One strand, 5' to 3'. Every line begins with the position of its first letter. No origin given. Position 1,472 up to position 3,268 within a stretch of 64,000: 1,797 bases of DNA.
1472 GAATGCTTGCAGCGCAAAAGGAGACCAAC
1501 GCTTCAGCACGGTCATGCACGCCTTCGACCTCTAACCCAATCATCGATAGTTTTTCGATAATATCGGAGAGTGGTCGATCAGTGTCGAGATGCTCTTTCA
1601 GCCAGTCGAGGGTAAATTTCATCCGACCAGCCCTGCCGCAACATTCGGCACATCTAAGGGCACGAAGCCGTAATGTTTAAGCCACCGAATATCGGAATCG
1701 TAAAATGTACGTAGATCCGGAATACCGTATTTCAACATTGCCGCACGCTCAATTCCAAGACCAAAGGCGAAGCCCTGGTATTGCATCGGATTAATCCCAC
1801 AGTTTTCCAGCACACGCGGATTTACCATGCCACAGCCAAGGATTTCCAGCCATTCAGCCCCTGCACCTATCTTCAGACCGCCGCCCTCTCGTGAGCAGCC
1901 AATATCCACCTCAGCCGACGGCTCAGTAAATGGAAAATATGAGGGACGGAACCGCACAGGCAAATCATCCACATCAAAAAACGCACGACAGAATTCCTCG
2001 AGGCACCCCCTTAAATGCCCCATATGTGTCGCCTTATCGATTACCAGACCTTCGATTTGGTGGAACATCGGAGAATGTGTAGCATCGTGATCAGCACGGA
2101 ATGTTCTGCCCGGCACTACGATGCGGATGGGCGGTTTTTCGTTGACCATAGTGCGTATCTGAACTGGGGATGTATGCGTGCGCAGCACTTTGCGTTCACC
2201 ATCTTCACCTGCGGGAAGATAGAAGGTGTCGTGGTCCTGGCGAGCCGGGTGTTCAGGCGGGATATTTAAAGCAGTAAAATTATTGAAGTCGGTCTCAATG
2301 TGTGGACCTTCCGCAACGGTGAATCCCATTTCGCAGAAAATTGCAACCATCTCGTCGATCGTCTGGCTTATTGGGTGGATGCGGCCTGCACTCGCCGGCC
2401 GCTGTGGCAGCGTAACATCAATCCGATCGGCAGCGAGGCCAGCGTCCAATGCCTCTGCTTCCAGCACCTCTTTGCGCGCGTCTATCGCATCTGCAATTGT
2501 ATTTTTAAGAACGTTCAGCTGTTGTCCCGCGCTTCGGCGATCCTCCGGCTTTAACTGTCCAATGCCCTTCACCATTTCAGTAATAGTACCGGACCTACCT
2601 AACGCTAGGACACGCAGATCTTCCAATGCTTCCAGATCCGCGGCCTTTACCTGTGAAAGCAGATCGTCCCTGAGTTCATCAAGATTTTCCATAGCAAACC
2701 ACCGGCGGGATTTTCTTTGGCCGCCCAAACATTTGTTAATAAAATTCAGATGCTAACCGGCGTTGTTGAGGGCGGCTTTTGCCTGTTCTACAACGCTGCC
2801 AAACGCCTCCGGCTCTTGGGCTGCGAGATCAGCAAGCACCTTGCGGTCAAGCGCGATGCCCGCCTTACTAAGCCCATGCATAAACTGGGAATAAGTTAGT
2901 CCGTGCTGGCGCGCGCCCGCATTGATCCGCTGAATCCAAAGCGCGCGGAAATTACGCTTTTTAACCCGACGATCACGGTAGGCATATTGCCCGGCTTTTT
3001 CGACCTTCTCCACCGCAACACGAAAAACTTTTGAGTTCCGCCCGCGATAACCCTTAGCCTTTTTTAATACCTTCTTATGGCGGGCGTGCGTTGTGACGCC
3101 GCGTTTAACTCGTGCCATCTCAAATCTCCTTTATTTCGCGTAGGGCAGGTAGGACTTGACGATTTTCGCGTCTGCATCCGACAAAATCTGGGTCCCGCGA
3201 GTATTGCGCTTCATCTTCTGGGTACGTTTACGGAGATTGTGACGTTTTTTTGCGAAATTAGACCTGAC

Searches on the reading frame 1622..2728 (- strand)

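Call 28: search_protein_families(library=pfam, proteins=[window:1622-2728:-], max_evalue=0.00001)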
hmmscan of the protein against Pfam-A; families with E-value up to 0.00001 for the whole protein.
window:1622-2728:- (369 aa): 2 families
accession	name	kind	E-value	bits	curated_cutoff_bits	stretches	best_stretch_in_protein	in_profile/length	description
PF01409.25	tRNA-synt_2d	-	8.1e-100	333.8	19.8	1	103-352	2-245/246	tRNA synthetases class II core domain (F)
PF02912.23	Phe_tRNA-synt_N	-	8.4e-21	74.1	22.3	1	31-97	2-68/69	Aminoacyl tRNA synthetase class II, N-terminal domain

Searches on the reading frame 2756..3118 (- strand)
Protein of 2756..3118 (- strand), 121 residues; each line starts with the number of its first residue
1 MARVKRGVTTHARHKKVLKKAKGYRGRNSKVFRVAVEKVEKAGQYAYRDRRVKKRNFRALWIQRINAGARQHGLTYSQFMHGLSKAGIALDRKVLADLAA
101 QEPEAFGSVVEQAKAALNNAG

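Call 28: search_protein_families(library=pfam, proteins=[window:2756-3118:-], max_evalue=0.00001)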
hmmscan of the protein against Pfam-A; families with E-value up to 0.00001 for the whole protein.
window:2756-3118:- (121 aa): 1 family
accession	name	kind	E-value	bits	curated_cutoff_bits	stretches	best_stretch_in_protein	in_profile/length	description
PF00453.23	Ribosomal_L20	-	5.5e-49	165.2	30.8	1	3-108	1-106/107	Ribosomal protein L20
